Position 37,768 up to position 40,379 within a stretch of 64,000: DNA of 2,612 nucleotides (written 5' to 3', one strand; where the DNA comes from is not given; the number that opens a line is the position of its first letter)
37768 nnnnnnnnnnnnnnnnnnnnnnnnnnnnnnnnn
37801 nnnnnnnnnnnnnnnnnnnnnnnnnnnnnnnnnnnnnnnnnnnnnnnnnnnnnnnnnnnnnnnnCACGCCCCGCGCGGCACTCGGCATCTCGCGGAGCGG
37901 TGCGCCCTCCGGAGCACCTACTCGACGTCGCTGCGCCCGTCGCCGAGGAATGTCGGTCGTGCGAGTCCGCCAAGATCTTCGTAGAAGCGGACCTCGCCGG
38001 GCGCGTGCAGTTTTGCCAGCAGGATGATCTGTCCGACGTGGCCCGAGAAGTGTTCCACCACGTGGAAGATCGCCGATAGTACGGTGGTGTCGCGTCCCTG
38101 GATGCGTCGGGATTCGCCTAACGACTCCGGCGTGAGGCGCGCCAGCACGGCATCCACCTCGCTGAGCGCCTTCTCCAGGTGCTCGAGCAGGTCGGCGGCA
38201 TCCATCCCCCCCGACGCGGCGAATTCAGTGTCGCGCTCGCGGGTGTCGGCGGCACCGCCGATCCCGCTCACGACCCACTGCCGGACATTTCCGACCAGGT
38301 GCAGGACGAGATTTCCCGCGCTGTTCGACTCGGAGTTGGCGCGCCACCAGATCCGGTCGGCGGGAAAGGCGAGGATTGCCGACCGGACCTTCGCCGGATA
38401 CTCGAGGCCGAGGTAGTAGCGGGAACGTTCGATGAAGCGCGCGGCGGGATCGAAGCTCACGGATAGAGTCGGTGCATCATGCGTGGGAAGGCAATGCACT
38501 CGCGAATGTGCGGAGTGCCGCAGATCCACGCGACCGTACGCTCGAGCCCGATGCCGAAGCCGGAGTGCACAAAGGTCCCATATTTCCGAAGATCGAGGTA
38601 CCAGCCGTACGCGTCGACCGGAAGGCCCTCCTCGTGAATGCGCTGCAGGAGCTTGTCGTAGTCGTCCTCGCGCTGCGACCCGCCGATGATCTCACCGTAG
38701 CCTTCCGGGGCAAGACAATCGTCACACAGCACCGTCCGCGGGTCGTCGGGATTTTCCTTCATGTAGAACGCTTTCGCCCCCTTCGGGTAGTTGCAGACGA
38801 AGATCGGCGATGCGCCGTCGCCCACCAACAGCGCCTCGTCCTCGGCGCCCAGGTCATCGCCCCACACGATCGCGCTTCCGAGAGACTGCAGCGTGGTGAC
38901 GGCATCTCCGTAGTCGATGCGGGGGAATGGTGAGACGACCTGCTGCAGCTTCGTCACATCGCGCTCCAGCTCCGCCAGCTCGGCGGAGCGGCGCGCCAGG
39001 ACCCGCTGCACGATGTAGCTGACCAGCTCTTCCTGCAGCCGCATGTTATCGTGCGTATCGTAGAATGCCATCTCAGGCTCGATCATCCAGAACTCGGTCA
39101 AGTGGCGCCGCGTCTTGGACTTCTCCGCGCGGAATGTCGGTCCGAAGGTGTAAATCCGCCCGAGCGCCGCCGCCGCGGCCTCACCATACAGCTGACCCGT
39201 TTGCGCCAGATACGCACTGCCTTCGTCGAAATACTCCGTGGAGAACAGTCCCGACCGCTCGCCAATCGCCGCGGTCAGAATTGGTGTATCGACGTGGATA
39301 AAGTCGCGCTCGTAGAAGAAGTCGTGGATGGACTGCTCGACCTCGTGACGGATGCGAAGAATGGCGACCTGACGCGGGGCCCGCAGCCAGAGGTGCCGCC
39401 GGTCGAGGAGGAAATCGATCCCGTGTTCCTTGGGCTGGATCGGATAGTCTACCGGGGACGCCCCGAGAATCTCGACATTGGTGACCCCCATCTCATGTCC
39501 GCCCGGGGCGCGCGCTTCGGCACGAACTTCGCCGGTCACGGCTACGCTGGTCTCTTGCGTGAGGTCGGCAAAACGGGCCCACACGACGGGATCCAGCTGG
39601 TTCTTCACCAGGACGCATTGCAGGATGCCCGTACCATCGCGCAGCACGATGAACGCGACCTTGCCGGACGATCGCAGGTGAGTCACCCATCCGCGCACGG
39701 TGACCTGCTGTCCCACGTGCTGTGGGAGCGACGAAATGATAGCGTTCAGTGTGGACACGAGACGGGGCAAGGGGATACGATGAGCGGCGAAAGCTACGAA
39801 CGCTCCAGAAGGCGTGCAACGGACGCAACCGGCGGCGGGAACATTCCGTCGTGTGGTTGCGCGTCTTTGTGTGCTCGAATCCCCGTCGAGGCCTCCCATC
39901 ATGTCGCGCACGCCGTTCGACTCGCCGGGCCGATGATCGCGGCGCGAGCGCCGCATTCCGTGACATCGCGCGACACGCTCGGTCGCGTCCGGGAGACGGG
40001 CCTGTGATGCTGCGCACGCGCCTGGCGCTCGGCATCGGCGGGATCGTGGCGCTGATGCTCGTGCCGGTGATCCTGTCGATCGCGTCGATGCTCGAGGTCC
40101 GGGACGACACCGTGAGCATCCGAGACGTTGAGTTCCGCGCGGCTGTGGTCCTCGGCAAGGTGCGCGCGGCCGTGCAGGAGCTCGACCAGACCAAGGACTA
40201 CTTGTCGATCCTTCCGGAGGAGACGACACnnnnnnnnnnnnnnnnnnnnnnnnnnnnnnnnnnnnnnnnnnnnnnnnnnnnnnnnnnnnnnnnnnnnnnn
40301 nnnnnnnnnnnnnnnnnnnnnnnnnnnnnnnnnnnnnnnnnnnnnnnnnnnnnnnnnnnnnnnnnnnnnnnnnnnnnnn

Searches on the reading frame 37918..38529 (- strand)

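Call 33: search_protein_families(library=pfam, proteins=[window:37918-38529:-], max_evalue=0.0001)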
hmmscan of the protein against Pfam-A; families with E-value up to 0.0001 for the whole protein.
window:37918-38529:- (203 aa): 3 families
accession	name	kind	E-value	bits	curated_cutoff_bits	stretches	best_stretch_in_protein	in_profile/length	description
PF07609.16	DUF1572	-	1.6e-17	64.2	23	1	51-174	24-148/163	Protein of unknown function (DUF1572)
PF04978.18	MST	-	2.7e-10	41.3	27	1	58-170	23-142/149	Mycothiol-S-transferase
PF12867.12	DinB_2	-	4.7e-08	34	24.8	1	49-168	10-128/128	DinB superfamily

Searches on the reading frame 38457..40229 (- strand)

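Call 33: search_protein_families(library=pfam, proteins=[window:38457-40229:-], max_evalue=0.0001)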
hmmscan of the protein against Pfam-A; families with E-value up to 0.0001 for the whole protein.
window:38457-40229:- (590 aa): 3 families
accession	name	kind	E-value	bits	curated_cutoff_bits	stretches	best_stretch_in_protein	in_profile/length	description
PF00152.25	tRNA-synt_2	-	8.7e-70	235.7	25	1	272-584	3-307/308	tRNA synthetases class II (D, K and N)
PF01336.31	tRNA_anti-codon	-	5.9e-16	58.6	27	1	176-255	1-75/75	OB-fold nucleic acid binding domain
PF13742.12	tRNA_anti_2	-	6.2e-05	23.6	27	0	158-236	3-79/95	OB-fold nucleic acid binding domain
